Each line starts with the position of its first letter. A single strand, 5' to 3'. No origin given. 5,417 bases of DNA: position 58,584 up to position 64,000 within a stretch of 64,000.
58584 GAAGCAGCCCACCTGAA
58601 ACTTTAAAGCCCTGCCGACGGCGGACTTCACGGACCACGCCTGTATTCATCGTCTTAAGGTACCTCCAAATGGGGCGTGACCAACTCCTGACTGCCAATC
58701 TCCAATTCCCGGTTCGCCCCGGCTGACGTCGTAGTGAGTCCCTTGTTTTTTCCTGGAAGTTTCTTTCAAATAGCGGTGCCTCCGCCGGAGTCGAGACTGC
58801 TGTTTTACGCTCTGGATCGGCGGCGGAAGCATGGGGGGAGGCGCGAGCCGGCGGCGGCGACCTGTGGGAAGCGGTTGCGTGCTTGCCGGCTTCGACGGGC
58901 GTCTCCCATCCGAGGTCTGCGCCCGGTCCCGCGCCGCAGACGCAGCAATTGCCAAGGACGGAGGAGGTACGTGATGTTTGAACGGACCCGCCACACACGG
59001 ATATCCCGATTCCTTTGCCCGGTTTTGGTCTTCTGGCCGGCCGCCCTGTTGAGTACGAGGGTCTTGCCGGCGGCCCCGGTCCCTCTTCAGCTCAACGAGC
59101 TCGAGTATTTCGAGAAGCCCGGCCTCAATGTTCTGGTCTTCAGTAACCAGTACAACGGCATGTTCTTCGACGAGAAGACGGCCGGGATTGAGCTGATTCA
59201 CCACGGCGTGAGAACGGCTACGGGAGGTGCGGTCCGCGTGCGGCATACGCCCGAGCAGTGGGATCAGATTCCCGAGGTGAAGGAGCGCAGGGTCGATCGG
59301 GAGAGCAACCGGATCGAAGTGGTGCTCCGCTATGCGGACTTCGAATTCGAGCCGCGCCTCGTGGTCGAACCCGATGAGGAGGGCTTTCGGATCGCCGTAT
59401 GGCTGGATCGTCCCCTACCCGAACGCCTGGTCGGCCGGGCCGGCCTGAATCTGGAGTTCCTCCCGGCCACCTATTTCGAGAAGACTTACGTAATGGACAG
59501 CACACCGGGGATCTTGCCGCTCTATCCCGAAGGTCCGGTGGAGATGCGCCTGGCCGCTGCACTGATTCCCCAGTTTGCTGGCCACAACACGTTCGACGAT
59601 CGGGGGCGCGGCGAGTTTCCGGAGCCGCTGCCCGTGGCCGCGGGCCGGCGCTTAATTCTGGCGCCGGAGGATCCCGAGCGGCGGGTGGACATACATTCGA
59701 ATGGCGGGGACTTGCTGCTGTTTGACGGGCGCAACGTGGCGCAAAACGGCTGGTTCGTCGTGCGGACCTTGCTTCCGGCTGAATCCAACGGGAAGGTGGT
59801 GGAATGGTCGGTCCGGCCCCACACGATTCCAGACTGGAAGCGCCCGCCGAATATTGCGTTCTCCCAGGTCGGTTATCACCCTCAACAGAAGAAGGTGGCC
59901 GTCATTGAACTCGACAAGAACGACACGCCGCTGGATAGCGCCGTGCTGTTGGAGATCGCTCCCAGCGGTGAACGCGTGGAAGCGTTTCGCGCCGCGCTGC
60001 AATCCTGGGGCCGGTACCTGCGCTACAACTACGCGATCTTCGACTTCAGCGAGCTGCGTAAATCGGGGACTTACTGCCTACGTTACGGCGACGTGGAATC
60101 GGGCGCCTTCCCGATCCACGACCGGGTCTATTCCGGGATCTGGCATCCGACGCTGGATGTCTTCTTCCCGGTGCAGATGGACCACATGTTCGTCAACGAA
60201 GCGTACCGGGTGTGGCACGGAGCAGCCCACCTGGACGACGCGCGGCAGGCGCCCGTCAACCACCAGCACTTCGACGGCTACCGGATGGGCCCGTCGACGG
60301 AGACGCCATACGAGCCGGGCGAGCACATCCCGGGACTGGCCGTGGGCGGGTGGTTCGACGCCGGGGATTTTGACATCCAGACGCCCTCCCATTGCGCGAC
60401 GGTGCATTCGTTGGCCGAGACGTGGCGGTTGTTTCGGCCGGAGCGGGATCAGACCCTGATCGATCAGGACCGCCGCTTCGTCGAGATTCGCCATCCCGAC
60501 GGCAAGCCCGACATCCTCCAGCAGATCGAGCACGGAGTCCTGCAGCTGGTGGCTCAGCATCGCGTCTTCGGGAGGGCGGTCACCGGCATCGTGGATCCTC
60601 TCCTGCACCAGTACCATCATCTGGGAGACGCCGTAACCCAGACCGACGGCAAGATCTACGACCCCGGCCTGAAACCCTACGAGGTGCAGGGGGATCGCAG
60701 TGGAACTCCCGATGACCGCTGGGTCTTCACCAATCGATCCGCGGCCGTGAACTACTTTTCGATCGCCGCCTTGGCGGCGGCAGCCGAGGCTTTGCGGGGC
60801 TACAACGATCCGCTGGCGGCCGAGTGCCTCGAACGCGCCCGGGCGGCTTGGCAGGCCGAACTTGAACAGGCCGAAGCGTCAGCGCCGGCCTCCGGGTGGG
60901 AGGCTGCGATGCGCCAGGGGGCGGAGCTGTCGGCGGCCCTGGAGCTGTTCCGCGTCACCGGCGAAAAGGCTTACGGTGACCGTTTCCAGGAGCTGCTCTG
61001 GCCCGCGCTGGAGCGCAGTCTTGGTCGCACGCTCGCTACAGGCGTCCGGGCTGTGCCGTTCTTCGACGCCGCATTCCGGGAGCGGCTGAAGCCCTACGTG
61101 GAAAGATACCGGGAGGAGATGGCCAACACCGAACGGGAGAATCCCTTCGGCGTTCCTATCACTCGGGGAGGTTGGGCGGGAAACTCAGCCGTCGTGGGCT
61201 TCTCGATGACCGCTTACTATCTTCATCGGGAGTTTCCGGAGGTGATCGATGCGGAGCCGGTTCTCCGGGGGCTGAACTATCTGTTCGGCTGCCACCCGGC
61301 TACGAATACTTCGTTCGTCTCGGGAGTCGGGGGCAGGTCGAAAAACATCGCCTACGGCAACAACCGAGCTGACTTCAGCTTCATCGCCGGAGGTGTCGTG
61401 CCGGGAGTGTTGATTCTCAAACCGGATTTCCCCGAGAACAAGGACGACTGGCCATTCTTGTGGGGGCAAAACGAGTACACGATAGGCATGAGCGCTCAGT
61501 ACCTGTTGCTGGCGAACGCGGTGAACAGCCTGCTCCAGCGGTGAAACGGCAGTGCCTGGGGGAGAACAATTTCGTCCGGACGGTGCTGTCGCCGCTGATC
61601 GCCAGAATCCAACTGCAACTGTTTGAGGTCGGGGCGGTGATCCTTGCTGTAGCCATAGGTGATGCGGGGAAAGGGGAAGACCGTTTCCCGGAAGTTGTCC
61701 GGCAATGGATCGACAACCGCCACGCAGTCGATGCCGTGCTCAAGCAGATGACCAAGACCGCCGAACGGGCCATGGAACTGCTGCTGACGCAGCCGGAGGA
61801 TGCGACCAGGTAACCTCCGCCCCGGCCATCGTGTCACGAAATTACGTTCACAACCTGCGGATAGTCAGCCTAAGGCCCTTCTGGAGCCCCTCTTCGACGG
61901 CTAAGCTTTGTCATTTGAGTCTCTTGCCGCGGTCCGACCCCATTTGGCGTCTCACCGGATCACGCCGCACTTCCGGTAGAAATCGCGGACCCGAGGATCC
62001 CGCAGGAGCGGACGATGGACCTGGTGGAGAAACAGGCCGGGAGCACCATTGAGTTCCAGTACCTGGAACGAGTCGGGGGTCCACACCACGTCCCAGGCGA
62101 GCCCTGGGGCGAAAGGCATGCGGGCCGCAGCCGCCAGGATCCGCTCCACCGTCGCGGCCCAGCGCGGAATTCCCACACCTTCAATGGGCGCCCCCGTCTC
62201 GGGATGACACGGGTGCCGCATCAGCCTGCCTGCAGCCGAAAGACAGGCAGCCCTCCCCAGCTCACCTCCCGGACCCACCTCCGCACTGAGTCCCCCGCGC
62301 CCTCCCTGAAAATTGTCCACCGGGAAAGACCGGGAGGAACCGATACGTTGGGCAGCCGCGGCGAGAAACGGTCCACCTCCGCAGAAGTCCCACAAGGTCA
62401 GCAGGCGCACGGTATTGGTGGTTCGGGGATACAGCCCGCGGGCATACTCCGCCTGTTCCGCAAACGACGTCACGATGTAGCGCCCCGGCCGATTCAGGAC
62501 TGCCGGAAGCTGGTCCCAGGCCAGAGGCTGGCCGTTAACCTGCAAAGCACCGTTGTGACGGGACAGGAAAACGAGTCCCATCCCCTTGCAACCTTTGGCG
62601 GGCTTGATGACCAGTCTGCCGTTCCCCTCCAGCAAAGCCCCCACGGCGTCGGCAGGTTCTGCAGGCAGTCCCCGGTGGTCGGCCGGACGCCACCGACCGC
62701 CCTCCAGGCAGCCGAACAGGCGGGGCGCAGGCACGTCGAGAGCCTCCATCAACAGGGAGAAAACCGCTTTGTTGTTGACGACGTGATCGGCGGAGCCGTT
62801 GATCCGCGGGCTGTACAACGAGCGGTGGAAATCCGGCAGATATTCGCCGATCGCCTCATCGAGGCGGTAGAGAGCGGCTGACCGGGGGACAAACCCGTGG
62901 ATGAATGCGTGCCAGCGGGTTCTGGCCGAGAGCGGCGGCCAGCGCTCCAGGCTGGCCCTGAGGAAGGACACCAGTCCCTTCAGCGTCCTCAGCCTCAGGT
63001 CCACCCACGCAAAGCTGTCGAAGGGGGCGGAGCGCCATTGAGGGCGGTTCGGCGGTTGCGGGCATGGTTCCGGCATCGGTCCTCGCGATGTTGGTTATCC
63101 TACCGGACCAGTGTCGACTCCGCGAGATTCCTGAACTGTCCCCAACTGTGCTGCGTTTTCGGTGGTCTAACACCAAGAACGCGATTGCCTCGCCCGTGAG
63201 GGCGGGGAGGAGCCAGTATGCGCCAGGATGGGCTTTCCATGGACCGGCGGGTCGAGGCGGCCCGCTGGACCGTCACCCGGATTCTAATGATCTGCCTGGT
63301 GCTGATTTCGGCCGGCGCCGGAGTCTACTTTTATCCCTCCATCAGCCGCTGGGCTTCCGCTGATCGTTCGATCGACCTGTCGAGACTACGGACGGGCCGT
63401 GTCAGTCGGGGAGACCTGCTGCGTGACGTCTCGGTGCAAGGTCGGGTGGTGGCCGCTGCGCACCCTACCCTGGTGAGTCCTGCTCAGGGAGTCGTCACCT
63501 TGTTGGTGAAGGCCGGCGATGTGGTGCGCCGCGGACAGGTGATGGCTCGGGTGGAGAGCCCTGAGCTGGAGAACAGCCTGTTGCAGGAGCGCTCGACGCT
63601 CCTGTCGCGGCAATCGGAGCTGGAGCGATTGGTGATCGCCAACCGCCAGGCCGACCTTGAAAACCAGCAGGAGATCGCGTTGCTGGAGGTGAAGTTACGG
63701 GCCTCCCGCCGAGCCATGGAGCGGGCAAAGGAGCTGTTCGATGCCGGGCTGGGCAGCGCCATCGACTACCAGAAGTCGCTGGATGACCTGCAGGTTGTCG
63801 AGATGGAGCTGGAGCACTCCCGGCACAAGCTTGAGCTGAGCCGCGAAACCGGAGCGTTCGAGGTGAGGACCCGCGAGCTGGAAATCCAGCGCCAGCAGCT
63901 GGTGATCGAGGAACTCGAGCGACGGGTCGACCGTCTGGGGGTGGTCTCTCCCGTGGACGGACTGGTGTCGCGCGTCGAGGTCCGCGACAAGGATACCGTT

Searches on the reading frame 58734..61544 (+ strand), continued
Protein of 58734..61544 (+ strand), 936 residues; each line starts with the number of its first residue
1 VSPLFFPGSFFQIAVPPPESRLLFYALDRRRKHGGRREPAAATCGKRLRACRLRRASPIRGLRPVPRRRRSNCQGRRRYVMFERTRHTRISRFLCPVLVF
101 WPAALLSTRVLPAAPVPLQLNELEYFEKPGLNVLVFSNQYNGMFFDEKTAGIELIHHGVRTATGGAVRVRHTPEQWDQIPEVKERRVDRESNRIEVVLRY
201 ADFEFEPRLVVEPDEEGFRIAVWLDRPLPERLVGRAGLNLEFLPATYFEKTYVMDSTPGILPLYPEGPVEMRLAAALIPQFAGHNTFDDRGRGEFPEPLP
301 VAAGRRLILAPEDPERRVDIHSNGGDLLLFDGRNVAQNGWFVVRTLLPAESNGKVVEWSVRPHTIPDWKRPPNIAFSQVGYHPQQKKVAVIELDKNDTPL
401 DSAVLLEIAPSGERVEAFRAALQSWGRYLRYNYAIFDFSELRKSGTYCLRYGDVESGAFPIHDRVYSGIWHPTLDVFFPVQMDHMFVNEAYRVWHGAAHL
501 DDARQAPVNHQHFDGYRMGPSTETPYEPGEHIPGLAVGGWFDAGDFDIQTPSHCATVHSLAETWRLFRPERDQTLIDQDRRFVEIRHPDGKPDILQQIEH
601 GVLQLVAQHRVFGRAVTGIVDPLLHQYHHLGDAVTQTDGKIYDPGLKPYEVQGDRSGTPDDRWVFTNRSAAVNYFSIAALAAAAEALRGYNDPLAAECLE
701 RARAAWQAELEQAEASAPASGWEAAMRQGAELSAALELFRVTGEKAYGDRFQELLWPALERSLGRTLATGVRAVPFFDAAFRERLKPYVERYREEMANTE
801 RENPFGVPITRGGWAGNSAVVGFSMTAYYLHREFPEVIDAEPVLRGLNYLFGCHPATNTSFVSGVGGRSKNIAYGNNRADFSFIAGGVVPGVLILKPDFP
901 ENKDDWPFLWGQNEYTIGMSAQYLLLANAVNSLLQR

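Call 45: find_encoding_contigs(protein=P0342, flank=8000, max_places=1)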
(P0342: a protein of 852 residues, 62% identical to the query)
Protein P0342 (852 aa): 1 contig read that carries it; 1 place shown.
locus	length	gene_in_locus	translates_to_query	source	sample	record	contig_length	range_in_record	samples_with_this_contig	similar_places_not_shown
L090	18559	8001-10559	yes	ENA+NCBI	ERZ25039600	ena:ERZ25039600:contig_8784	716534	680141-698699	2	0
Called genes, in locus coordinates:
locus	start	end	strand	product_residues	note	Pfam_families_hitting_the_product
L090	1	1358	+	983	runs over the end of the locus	PF00072:Response_reg (faint), PF01326:PPDK_N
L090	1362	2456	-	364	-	PF04015:DUF362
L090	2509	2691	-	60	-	-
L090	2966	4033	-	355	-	PF14486:DUF4432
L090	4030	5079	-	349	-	PF02126:PTE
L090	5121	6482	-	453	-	PF01408:GFO_IDH_MocA, PF19051:GFO_IDH_MocA_C2, PF02894:GFO_IDH_MocA_C, PF22725:GFO_IDH_MocA_C3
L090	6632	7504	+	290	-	PF00903:Glyoxalase (weak), PF18029:Glyoxalase_6 (weak), PF22677:Ble-like_N (faint), PF00903:Glyoxalase (weak)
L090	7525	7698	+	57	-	-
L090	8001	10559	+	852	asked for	PF02927:CelD_N (weak), PF00759:Glyco_hydro_9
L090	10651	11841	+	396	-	PF00756:Esterase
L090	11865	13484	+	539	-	PF22848:ASD1_dom, PF06964:Alpha-L-AF_C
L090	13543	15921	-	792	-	PF14498:Glyco_hyd_65N_2, PF22124:Glyco_hydro_95_cat, PF21307:Glyco_hydro_95_C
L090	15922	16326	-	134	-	PF01850:PIN (weak)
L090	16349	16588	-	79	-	-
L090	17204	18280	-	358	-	PF00154:RecA_N, PF06745:ATPase (weak), PF08423:Rad51, PF27531:MT3502_N, PF21096:RecA_C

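Call 46: find_encoding_contigs(protein=P0286, flank=8000, max_places=1)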
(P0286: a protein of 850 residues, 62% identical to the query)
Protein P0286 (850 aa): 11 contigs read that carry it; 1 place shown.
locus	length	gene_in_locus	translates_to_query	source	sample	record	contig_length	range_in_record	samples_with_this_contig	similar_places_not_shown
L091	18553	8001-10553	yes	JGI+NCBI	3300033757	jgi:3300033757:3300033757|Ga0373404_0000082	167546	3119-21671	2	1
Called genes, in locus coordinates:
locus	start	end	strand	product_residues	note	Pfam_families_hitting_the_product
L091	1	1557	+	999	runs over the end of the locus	PF13620:CarboxypepD_reg, PF13715:CarbopepD_reg_2, PF07715:Plug, PF00593:TonB_dep_Rec_b-barrel, PF14905:OMP_b-brl_3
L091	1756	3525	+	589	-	PF18962:Por_Secre_tail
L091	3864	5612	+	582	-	PF13145:Rotamase_2 (weak), PF13616:Rotamase_3 (weak), PF00639:Rotamase (faint), PF13145:Rotamase_2 (weak)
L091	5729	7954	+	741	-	-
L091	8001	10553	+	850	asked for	PF02927:CelD_N, PF00759:Glyco_hydro_9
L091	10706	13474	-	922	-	PF00933:Glyco_hydro_3, PF01915:Glyco_hydro_3_C, PF07691:PA14, PF14310:Fn3-like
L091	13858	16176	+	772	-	PF00933:Glyco_hydro_3, PF01915:Glyco_hydro_3_C, PF14310:Fn3-like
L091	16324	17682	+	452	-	PF13347:MFS_2, PF07690:MFS_1, PF12832:MFS_1_like, PF07690:MFS_1 (weak)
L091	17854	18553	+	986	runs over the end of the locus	PF13620:CarboxypepD_reg, PF13715:CarbopepD_reg_2, PF07715:Plug, PF00593:TonB_dep_Rec_b-barrel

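Call 63: search_solved_structures(query=A4, max_evalue=0.01, show_alignments=2)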
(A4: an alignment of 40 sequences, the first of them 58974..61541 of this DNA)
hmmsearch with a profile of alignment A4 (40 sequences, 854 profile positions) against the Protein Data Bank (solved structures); distinct sequences matched with E-value up to 0.01: 10.
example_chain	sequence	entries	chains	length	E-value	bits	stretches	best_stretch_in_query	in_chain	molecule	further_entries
3x17_B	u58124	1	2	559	5.1e-13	51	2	581-825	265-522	Endoglucanase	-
4cj0_A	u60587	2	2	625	3e-10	41.8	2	283-489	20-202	ENDOGLUCANASE D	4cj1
1clc_A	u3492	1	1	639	3.3e-10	41.7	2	283-489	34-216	ENDOGLUCANASE CELD; EC: 3.2.1.4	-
5e2j_A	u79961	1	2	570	3.6e-07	31.6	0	594-788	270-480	Endoglucanase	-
3ez8_A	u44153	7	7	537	3.7e-07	31.6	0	594-787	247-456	Cellulase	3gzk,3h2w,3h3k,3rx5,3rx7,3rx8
3h7l_A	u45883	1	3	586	1.2e-05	26.6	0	297-385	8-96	ENDOGLUCANASE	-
6dht_A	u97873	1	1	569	1.9e-05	25.9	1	293-466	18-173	Xyloglucan-specific endo-beta-1,4-glucanase BoGH9A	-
6gdt_A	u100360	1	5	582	5.2e-05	24.5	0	297-386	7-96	Endoglucanase-related protein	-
5u0h_A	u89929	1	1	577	0.00017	22.8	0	579-809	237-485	J30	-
5u2o_A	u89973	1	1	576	0.00043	21.4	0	579-809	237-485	J30 CCH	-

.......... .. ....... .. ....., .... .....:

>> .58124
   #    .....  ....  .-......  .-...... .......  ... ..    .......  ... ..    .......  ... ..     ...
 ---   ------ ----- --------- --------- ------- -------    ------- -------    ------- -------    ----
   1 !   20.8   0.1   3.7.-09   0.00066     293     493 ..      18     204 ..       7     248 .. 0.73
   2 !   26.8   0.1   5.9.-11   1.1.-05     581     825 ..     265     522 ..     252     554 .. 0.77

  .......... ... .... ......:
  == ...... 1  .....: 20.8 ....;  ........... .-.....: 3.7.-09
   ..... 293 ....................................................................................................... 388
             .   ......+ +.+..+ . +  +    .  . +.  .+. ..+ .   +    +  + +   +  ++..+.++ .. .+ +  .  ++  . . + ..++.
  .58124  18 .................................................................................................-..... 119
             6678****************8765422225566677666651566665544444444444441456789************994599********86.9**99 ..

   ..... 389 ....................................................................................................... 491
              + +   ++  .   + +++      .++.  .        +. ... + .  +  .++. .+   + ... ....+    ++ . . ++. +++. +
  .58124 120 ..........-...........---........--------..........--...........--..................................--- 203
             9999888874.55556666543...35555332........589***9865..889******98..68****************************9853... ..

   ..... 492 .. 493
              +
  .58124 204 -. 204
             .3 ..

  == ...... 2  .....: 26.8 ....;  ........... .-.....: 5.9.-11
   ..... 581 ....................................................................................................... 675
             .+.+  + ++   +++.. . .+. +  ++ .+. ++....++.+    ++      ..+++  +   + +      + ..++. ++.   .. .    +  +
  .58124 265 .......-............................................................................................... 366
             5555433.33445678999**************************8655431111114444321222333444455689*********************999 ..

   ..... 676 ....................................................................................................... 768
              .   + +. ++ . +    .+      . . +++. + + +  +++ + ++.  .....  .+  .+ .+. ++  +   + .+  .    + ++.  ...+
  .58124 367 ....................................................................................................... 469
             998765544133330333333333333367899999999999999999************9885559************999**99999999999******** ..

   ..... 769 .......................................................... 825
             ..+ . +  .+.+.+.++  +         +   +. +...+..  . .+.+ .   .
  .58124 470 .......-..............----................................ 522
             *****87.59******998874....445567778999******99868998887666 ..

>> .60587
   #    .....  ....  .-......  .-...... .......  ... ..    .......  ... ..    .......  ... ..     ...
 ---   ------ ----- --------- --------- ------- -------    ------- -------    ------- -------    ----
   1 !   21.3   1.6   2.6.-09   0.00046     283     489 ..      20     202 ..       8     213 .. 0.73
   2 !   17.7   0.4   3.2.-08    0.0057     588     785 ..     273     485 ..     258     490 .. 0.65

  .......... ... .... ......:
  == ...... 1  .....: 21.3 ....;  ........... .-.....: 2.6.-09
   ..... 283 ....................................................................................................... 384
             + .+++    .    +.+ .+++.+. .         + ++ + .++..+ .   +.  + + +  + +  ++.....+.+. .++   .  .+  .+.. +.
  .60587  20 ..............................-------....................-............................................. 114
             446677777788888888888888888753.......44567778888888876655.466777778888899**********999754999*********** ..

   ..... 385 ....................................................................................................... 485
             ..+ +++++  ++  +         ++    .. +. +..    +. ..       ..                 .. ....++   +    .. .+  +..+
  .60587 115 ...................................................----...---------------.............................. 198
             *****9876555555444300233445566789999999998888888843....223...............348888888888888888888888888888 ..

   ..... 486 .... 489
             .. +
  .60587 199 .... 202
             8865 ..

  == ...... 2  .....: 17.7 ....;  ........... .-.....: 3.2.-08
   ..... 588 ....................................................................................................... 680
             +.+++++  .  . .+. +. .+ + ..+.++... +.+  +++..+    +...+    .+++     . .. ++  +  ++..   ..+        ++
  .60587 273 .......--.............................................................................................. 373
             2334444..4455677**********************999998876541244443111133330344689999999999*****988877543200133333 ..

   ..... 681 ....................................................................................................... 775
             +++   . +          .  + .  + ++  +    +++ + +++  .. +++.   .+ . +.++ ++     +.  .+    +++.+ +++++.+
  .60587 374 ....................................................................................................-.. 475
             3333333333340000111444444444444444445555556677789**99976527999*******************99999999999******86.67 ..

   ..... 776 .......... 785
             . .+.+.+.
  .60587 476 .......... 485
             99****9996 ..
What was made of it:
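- Closest known: BoGH9A, xyloglucan-specific endo-beta-1,4-glucanase of Bacteroides ovatus. Different: With the family profile, 6DHT drops to E 1.9e-5 (call 63).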

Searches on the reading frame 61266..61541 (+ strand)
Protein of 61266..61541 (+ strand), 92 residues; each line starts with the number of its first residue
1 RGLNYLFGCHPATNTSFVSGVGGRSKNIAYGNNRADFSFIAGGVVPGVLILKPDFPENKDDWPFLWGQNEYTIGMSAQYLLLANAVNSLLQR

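Call 84: search_solved_structures(query=A5, max_evalue=10, show_alignments=5)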
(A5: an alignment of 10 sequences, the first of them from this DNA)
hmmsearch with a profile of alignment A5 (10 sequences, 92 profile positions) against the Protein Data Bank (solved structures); distinct sequences matched with E-value up to 10: 2.
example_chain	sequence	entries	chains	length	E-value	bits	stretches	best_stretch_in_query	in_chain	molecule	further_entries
6gq4_A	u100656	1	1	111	0.32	14.7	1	14-74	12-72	Adhesin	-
5my7_A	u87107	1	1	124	0.57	13.9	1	14-73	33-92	Adhesin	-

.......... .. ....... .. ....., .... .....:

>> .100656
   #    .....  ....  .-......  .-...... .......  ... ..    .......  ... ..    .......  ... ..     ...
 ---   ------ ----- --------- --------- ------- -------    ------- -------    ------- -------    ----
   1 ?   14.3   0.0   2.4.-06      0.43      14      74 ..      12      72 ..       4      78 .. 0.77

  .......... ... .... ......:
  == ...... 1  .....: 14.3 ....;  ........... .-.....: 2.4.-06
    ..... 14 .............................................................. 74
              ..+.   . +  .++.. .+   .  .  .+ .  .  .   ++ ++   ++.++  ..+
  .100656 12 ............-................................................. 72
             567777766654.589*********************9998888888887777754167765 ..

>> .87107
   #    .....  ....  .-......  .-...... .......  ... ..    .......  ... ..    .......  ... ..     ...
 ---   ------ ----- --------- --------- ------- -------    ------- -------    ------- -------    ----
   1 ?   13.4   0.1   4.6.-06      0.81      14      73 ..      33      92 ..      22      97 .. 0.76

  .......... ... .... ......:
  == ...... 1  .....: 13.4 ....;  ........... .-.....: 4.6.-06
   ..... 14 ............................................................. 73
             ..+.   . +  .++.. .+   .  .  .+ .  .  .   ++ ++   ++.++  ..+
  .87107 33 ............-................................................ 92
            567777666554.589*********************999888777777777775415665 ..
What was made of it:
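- On Glycoside hydrolase family 9 (gene 2): A C-terminal profile search of the PDB gave no GH9 hit (call 84).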

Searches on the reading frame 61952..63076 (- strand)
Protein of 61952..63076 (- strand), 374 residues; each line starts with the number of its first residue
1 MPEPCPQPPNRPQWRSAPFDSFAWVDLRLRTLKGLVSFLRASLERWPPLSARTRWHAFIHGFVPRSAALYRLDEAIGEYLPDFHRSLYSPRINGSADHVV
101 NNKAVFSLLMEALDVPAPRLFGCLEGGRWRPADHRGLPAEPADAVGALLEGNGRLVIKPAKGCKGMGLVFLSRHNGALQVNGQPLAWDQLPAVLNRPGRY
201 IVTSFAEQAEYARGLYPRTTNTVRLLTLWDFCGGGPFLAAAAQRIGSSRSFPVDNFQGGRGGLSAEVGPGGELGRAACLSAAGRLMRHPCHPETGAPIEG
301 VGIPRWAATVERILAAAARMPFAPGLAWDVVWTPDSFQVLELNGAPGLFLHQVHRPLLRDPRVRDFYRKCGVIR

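Call 8: search_protein_families(library=pfam, proteins=[window:61952-63076:-], max_evalue=0.001)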
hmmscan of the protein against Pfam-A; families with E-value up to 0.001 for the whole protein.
window:61952-63076:- (374 aa): 1 family
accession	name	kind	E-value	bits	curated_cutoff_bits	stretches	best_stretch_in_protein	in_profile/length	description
PF14397.11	ATPgrasp_ST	-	2.7e-23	83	31.4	1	87-353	5-263/278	Sugar-transfer associated ATP-grasp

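Call 25: search_protein_families(library=ncbifam, proteins=[window:61952-63076:-], max_evalue=0.001)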
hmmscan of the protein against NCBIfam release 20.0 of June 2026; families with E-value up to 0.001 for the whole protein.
window:61952-63076:- (374 aa): 1 family
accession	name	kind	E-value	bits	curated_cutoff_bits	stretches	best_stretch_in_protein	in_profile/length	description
TIGR02291.1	rimK_rel_E_lig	hypoth_equivalog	4.7e-05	22.5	314.2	0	290-350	214-274/317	alpha-L-glutamate ligase-like protein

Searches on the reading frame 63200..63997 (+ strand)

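Call 8: search_protein_families(library=pfam, proteins=[window:63200-63997:+], max_evalue=0.001)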
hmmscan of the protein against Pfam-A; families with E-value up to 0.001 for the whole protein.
window:63200-63997:+ (266 aa): 0 families

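Call 25: search_protein_families(library=ncbifam, proteins=[window:63200-63997:+], max_evalue=0.001)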
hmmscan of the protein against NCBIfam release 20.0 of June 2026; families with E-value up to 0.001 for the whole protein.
window:63200-63997:+ (266 aa): 8 families
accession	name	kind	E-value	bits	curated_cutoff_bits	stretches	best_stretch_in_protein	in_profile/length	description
TIGR01730.1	RND_mfp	subfamily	7.1e-10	38.3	94.9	1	70-153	8-93/322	efflux RND transporter periplasmic adaptor subunit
TIGR00998.1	8a0101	subfamily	9.7e-09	34.6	390.8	1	97-262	52-221/334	EmrA/EmrK family multidrug efflux transporter periplasmic adaptor subunit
TIGR01843.1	type_I_hlyD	subfamily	6.8e-08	31.9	208.65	1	77-232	31-185/422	HlyD family type I secretion periplasmic adaptor subunit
TIGR03794.1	NHLM_micro_HlyD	equivalog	7.2e-08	31.7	156.2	1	89-144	59-115/421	NHLP bacteriocin system secretion protein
NF002939.0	PRK03598.1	equivalog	5.8e-06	25.7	393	1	98-216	55-174/332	secretion protein HlyD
TIGR02971.1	heterocyst_DevB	subfamily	6.7e-05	22.4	129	1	80-260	10-219/327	ABC exporter membrane fusion protein, DevB family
NF011715.0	PRK15136.1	equivalog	0.00064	18.4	563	1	97-261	70-231/390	multidrug efflux MFS transporter periplasmic adaptor subunit EmrA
NF008606.0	PRK11578.1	equivalog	0.0007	18.8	342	0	60-163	33-137/371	macrolide transporter subunit MacA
